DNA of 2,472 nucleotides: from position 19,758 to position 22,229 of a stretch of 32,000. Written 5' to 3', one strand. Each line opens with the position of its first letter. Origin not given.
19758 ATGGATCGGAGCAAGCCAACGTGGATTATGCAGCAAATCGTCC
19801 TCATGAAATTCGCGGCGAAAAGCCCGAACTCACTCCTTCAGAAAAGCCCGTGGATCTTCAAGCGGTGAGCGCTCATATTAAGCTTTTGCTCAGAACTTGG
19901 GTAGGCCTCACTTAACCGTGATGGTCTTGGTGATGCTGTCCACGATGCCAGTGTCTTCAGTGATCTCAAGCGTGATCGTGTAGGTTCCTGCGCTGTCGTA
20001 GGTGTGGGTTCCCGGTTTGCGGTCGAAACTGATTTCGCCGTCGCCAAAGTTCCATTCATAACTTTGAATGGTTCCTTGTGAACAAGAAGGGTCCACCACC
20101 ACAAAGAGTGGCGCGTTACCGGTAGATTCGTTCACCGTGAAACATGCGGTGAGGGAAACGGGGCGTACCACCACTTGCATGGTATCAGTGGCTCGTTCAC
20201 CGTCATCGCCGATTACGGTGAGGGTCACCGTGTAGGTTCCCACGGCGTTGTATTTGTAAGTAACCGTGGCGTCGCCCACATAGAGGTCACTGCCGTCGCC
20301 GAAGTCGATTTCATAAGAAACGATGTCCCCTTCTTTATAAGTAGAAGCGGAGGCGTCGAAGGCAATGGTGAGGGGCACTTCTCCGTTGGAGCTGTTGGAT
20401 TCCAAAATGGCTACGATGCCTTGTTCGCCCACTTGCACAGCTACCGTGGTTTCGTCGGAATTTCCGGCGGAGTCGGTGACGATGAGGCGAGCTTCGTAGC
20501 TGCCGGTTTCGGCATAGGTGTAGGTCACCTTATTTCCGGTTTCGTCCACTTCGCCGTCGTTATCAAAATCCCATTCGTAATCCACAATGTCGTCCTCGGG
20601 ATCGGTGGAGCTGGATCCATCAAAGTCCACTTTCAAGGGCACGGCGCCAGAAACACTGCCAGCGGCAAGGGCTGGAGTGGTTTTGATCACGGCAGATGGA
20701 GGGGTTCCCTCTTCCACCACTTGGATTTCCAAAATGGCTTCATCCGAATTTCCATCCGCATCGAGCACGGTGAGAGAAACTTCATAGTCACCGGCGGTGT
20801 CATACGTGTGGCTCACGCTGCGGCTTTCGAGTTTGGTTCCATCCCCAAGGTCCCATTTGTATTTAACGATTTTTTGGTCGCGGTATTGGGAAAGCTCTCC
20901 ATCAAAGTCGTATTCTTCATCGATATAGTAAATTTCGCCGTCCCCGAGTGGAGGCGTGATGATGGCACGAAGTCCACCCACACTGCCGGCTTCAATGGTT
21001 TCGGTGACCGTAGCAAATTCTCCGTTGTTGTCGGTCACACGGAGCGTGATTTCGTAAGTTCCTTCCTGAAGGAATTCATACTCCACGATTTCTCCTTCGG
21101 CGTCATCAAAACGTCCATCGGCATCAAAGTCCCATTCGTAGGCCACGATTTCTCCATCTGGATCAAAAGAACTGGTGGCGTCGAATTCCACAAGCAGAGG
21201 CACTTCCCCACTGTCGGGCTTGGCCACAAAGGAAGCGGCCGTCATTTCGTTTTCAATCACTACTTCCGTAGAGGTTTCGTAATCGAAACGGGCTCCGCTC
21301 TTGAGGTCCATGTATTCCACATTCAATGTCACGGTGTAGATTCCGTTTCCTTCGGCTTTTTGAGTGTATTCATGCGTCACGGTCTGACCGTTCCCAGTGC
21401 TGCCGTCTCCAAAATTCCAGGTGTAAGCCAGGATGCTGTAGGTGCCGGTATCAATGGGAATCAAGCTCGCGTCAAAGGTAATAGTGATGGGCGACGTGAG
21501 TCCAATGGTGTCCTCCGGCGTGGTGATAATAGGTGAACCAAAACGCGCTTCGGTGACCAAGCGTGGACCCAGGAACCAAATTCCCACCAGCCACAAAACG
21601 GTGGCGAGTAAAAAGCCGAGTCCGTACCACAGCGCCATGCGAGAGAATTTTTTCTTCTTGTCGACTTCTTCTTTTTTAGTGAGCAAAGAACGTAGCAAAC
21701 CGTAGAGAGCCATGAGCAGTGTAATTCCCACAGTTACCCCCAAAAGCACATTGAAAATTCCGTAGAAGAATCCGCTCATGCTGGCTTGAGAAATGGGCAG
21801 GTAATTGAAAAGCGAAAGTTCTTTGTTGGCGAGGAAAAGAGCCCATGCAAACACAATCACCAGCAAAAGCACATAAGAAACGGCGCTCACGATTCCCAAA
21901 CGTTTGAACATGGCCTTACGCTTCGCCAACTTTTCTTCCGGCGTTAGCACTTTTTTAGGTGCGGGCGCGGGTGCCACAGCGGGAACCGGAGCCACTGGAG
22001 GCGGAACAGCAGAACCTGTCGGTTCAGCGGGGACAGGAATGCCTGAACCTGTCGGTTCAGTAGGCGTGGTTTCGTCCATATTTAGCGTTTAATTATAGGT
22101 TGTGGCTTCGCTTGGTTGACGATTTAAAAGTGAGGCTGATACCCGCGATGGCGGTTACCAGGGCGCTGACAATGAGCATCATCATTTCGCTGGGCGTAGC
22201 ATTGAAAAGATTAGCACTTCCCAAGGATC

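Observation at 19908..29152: Four-gene surface operon built around VirB2/TrbC-like pilin hairpins fused or linked to PKD adhesin arrays, with no T4SS machinery in sight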

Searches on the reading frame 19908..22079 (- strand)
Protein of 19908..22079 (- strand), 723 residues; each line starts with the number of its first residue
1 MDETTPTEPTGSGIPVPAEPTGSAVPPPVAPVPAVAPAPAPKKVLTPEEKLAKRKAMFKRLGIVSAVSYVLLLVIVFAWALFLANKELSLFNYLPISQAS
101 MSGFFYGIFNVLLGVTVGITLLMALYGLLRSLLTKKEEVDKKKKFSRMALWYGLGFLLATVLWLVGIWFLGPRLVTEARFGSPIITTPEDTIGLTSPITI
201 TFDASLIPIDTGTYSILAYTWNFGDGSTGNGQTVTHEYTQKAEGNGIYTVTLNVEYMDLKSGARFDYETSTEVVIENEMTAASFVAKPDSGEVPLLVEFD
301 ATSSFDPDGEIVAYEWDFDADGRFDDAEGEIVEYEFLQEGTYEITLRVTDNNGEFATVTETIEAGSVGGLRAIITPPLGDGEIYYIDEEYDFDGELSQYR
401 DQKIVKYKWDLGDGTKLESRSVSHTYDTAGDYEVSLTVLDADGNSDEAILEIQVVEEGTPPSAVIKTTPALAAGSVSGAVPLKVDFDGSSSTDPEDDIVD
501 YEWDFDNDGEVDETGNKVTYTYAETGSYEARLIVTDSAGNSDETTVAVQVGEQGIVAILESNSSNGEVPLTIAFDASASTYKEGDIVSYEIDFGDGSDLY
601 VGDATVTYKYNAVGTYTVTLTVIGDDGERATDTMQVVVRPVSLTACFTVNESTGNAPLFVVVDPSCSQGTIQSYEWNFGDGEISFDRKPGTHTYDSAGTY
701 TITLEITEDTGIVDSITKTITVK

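Call 4: search_protein_families(library=pfam, proteins=[window:19908-22079:-], max_evalue=0.1)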
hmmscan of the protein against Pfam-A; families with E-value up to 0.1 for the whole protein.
window:19908-22079:- (723 aa): 15 families
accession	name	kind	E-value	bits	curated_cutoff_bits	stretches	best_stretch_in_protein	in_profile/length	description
PF18911.6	PKD_4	-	1.9e-92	303.8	27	6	388-454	18-85/85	PKD domain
PF00801.26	PKD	-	2.7e-69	229.6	23.5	6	390-447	17-74/80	PKD domain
PF22352.2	K319L-like_PKD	-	1.2e-26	93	27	4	483-550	13-84/84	K319L-like, PKD domain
PF07495.19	Y_Y_Y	-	4.5e-08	33.3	26.6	0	329-354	28-52/65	Y_Y_Y domain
PF15418.12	DUF4625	-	1.2e-07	32.5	27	1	482-550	56-130/131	Domain of unknown function (DUF4625)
PF08329.16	ChitinaseA_N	-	5.2e-07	29.8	21.2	0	479-551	37-108/133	Chitinase A, N-terminal domain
PF18981.6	InlK_D3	-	1.5e-06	28.6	25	0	609-638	45-73/75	Internalin K domain (D3/D4)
PF16403.11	Bact_surface_Ig-like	-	2.2e-06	28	27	0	338-363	45-70/71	Bacterial surface protein, Ig-like domain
PF17963.7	Big_9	-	2.8e-05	25.4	23.6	0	300-362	22-88/89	Bacterial Ig domain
PF16967.11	TcfC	-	9.2e-05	22.4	29.4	0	697-721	43-67/68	E-set like domain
PF05345.18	He_PIG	-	0.00017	22.4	24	0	684-722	62-95/96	Putative Ig domain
PF04234.18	CopC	-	0.00039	21.8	23.3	0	605-635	59-89/92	CopC domain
PF21027.3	Sde0182_C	-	0.00089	20.2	27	0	297-316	2-21/83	Cellulose-binding protein Sde0182, C-terminal domain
PF19077.6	Big_13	-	0.00092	20.1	27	0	517-550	63-100/102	Bacterial Ig-like domain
PF24107.1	DUF7382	-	0.0063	16.8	27.4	0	614-639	18-42/65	Domain of unknown function (DUF7382)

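Call 5: search_protein_families(library=ncbifam, proteins=[window:19908-22079:-], max_evalue=0.1)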
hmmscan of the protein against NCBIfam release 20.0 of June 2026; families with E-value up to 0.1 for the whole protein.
window:19908-22079:- (723 aa): 7 families
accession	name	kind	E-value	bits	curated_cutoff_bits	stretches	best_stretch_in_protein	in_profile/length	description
TIGR00864.1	PCC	subfamily_domain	1.1e-29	101.6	1861.4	3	205-455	1240-1475/2700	polycystin cation channel protein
NF058578.1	CPR_pilus_PamR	equivalog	9.5e-10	37.8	300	1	420-459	198-241/297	pilus system RbmA-like protein PamR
NF033932.1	LapB_rpt_80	domain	0.00014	22.1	45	0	430-458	1-30/83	LapB repeat-containing protein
TIGR03769.1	P_ac_wall_RPT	domain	0.0036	17.8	30.9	0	693-722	8-39/41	TIGR03769 domain-containing protein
NF045937.1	MSC_0624_12TM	equivalog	0.0047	15.5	70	1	58-170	149-267/445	MSC_0624 family F1-like ATPase-associated membrane protein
TIGR02331.1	rib_alpha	repeat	0.0049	17.1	35.25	1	405-457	16-69/80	Rib/alpha/Esp repeat surface protein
NF051478.1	SCO3933_fam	equivalog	0.038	14.2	80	0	512-578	37-103/106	SCO3933 family regulatory protein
